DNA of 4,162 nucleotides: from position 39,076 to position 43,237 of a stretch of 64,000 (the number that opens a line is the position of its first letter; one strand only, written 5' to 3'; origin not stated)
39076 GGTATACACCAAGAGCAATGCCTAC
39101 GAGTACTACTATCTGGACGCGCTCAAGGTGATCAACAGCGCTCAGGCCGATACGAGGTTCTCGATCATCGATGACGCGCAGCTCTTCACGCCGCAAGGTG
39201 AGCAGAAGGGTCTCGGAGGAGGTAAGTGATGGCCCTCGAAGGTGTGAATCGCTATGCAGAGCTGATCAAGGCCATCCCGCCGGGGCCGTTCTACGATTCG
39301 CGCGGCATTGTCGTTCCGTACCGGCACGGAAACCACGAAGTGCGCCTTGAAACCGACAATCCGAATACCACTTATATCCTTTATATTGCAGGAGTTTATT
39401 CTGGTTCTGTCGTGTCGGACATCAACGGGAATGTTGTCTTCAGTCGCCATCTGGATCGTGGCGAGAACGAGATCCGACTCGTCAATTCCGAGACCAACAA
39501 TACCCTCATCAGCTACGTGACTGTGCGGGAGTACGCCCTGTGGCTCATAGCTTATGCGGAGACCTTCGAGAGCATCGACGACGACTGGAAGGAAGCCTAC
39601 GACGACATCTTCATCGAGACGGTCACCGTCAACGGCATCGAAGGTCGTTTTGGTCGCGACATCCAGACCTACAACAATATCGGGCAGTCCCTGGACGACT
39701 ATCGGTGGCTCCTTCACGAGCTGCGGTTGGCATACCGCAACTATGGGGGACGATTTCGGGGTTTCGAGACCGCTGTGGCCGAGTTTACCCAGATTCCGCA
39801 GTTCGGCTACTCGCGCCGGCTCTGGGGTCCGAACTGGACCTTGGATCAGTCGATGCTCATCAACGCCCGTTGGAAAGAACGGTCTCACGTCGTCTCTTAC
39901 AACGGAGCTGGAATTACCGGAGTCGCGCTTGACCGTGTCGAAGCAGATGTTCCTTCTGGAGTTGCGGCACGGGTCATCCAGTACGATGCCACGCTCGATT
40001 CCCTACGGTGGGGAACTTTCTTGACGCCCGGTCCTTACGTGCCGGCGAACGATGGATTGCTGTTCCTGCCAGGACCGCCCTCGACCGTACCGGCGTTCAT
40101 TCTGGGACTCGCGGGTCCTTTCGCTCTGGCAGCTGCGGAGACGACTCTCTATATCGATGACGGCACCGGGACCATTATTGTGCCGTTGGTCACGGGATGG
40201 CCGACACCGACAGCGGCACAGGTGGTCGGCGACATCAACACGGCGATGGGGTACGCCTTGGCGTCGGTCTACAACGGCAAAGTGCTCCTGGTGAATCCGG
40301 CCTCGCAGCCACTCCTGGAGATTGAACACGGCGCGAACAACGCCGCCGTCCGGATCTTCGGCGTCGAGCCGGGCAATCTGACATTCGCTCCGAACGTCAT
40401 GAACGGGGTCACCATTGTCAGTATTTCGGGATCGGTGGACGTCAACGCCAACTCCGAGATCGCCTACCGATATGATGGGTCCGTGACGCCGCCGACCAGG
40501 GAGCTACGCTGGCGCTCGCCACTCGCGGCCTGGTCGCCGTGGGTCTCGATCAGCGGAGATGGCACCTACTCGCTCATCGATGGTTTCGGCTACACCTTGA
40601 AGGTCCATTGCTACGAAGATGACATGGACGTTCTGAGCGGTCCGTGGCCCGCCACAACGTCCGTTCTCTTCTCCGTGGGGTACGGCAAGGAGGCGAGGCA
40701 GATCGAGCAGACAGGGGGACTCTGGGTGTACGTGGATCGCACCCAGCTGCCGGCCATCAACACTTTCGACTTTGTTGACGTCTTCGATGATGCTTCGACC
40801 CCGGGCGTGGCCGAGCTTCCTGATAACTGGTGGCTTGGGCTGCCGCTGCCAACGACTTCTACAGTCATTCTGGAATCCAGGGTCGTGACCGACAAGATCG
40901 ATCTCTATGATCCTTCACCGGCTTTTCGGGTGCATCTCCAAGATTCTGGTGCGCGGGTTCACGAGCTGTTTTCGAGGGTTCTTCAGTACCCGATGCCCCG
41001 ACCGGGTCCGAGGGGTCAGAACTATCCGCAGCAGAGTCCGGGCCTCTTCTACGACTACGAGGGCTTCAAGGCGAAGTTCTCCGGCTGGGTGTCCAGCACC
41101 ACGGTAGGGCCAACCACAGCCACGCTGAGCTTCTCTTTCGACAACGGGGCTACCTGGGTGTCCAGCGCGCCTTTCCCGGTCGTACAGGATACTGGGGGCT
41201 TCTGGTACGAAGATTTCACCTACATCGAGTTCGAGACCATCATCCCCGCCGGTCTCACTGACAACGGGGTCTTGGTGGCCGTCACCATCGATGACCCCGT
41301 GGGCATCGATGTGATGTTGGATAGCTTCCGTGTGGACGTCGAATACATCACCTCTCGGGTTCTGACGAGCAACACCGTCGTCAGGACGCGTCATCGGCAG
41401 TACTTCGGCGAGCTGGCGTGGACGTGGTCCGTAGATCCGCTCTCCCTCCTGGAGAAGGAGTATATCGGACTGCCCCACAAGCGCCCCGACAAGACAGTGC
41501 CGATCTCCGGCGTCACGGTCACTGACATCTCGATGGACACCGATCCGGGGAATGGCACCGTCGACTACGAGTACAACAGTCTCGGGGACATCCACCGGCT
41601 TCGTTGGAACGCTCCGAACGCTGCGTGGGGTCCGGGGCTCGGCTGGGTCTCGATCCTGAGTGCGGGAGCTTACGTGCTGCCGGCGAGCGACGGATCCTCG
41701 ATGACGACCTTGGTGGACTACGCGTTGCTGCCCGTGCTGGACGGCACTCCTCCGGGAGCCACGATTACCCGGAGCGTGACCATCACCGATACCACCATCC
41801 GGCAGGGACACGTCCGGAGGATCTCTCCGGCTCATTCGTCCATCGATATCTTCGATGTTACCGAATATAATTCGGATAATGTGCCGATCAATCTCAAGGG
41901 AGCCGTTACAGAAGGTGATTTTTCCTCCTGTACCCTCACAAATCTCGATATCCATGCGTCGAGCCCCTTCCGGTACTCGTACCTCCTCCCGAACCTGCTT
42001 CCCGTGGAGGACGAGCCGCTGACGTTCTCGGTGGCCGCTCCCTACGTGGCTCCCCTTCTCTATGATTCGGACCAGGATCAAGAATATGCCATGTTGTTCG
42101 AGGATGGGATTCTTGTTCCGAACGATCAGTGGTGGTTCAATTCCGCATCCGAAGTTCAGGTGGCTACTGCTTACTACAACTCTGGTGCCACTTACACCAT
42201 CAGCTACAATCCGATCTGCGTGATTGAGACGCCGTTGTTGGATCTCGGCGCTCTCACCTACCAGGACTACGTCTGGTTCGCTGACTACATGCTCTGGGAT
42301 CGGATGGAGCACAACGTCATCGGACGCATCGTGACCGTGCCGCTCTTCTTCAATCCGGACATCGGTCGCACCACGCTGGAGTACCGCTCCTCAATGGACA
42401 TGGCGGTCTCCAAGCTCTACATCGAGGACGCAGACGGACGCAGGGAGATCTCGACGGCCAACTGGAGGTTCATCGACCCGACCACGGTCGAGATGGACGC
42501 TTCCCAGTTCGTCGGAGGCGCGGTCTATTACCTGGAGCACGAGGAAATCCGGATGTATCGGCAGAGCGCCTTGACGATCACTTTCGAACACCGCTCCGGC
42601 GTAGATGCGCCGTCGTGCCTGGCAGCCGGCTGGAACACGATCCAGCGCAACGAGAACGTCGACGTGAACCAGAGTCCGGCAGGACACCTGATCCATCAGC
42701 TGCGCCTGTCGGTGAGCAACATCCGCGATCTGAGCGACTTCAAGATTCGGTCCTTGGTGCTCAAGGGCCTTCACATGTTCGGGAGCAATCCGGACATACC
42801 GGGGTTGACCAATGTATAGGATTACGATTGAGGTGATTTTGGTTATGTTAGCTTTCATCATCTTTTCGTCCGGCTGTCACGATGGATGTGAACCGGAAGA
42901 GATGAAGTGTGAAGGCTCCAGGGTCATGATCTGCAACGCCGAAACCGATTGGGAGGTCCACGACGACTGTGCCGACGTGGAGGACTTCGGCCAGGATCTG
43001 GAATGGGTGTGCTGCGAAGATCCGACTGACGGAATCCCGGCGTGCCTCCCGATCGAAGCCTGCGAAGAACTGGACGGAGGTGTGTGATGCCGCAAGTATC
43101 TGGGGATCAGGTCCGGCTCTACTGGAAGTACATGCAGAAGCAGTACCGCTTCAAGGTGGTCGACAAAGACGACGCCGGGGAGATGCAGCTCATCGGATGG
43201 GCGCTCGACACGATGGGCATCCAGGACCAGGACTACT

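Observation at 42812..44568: AT-rich accessory island between the baseplate genes and the tailspike: Cys-rich lipoprotein, HExxH protein and zinc-ribbon HNH endonuclease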

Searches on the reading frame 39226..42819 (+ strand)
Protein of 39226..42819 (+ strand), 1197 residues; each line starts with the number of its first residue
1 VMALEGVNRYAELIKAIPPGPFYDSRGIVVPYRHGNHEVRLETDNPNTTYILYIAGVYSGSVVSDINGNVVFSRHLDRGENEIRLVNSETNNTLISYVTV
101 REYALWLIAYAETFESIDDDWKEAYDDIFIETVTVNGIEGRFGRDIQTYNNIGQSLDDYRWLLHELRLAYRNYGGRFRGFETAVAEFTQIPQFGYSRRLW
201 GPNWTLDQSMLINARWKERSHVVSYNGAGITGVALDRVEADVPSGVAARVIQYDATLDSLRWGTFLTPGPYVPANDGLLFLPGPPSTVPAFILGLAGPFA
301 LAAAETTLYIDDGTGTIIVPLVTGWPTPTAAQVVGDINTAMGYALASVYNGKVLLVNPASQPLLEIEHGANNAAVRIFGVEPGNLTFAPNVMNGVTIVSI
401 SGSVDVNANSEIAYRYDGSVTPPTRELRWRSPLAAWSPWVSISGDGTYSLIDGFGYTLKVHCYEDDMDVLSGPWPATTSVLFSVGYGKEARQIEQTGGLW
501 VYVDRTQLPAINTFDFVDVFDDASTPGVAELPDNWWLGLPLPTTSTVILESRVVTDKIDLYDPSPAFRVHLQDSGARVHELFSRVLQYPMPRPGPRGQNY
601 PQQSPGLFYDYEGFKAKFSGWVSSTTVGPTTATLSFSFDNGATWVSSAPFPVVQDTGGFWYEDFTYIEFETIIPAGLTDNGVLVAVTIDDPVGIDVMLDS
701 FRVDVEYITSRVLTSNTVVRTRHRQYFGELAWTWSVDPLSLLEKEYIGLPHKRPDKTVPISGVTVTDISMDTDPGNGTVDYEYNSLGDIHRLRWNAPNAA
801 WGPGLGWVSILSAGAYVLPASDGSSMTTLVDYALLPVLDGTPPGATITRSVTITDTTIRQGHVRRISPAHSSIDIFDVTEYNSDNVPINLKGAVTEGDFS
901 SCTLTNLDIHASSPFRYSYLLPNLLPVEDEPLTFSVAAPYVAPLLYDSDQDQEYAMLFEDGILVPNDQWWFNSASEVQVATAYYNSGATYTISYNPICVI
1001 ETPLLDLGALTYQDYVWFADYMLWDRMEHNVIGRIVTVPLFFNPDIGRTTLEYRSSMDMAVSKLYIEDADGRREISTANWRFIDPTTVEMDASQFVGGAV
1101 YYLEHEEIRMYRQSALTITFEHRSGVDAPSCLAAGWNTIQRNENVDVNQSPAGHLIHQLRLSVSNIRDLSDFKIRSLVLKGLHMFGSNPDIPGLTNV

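Call 3: search_protein_families(library=pfam, proteins=[window:39226-42819:+], max_evalue=0.1)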
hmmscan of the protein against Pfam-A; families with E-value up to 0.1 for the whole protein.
window:39226-42819:+ (1197 aa): 0 families

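Call 4: search_protein_families(library=phrogs, proteins=[window:39226-42819:+], max_evalue=0.01)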
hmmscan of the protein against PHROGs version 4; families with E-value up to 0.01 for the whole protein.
window:39226-42819:+ (1197 aa): 0 families

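Call 29: search_protein_families(library=ncbifam, proteins=[window:39226-42819:+], max_evalue=1)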
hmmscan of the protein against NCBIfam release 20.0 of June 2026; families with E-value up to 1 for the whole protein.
window:39226-42819:+ (1197 aa): 0 families

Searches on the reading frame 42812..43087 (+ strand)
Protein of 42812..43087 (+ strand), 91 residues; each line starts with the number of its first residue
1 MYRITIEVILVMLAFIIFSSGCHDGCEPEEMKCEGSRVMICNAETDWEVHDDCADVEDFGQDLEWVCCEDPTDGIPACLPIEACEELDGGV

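Call 3: search_protein_families(library=pfam, proteins=[window:42812-43087:+], max_evalue=0.1)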
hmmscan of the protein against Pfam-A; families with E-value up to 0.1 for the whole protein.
window:42812-43087:+ (91 aa): 0 families

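Call 4: search_protein_families(library=phrogs, proteins=[window:42812-43087:+], max_evalue=0.01)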
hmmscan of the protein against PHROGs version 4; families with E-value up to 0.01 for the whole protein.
window:42812-43087:+ (91 aa): 1 family
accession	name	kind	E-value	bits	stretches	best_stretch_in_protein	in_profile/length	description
phrog_14364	-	unknown function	2.9e-06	28.2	1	17-82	15-81/100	-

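Call 9: search_dna_similar(query=window:42812-43087:+, collection=phages, mode=protein, max_rows=30, max_evalue=0.01)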
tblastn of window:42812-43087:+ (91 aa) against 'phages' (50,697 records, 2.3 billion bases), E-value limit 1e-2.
No match.

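Call 29: search_protein_families(library=ncbifam, proteins=[window:42812-43087:+], max_evalue=1)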
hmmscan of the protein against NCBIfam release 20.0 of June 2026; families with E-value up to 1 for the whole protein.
window:42812-43087:+ (91 aa): 0 families

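Call 81: find_related_loci(query=A5, collection=viral_contigs, flank=3000)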
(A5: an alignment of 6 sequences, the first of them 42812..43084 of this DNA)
Query A5 (91 aa) in viral_contigs; peptide patterns used: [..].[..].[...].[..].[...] (x = any residue, [..] = any of these).
30 stretches matched a pattern; 2 encode a relative of the query (tblastn E <= 1e-3); 2 distinct loci.
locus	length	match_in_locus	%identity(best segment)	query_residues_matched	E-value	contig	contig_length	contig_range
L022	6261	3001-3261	51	1-84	1e-25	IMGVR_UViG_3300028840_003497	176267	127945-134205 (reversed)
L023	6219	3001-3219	44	2-80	5e-15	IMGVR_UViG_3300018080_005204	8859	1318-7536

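Call 83: find_homologous_proteins(query=A5)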
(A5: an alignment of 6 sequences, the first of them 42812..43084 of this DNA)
Query A5 (6 sequences) (91 aa, profile of the alignment): 29 proteins with E <= 0.001 among 124 candidates.
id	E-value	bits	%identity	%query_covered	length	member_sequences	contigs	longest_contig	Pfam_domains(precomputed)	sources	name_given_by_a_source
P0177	5.8e-43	163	74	100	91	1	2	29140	-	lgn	-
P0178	6.4e-42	160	73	100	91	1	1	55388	-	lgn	-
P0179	1.0e-41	159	100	100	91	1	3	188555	-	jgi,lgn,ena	-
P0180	7.0e-35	137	51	92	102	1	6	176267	-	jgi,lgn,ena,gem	-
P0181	2.6e-32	129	60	100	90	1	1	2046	-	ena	-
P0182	3.0e-30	122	54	88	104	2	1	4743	-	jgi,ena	-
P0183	9.1e-30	121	53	90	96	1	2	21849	-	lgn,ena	-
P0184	1.0e-29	120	57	81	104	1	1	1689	-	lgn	-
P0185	1.2e-29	120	46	91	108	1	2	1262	-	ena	-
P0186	1.2e-29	120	56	99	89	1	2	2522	-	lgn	-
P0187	3.6e-29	119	54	92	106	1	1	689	-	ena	-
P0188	7.4e-29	118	52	88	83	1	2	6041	-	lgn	-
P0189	1.3e-28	117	45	96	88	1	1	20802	-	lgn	-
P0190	1.7e-28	117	44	100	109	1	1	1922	-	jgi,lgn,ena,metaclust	metaclust:\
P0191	1.3e-27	114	51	95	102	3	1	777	-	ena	-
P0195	1.0e-25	108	48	96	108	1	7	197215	-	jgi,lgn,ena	-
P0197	3.7e-24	103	44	87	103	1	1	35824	-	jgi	jgi:hypothetical protein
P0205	3.4e-14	71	40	82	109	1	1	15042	-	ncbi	-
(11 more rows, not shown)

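Call 84: find_encoding_contigs(protein=P0195, flank=5000, max_places=1)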
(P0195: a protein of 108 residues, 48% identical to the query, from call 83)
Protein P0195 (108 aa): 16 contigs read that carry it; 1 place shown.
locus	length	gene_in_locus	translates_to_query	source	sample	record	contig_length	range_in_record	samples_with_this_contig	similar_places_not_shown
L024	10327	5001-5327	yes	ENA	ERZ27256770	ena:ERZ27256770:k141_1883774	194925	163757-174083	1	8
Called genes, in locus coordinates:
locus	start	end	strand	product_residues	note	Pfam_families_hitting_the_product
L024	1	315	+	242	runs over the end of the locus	PF01027:Bax1-I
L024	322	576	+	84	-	-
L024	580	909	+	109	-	-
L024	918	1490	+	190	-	-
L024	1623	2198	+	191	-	-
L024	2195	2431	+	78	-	-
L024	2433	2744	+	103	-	-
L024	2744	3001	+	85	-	-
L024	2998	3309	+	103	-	-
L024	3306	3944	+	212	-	-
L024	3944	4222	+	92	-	-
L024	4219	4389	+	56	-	-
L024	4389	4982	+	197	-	PF05063:MT-A70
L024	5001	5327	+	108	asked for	-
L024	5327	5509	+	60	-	-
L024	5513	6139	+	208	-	-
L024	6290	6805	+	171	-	-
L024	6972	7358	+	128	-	PF13619:KTSC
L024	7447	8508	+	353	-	PF07603:Lcl_C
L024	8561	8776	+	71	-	-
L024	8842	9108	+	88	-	-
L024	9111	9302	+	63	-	-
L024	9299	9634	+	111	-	PF00166:Cpn10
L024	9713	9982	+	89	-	-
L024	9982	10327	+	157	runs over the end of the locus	-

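Call 85: find_encoding_contigs(protein=P0197, flank=5000, max_places=1)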
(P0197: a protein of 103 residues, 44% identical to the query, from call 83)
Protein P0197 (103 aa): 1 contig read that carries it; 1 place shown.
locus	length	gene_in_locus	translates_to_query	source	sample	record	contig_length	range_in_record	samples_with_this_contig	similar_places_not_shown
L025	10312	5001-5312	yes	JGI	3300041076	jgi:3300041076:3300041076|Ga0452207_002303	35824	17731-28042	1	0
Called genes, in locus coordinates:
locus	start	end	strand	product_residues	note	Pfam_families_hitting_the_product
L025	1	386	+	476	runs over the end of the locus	-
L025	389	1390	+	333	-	-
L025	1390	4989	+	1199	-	-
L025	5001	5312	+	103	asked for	-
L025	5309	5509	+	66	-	-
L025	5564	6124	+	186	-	-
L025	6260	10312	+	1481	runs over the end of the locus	PF05048:NosD (weak)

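Call 86: find_encoding_contigs(protein=P0205, flank=5000, max_places=1)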
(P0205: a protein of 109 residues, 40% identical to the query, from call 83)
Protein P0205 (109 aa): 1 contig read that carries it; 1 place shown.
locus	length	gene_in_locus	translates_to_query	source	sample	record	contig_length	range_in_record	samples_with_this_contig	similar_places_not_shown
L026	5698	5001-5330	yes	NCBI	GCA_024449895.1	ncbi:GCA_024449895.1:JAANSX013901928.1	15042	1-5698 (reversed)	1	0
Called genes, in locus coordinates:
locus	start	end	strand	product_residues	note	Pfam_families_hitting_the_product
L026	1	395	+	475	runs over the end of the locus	-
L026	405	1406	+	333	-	-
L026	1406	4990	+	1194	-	-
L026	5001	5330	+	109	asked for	-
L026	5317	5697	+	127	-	?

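Call 93: search_protein_families(library=phrogs, proteins=[L025:5309-5509:+, L024:5327-5509:+], max_evalue=0.001)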
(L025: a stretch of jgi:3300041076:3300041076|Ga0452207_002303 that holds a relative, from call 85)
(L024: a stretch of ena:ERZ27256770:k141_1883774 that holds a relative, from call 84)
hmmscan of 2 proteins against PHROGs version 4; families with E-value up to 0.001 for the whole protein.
L025:5309-5509:+ (66 aa): 0 families

L024:5327-5509:+ (60 aa): 0 families
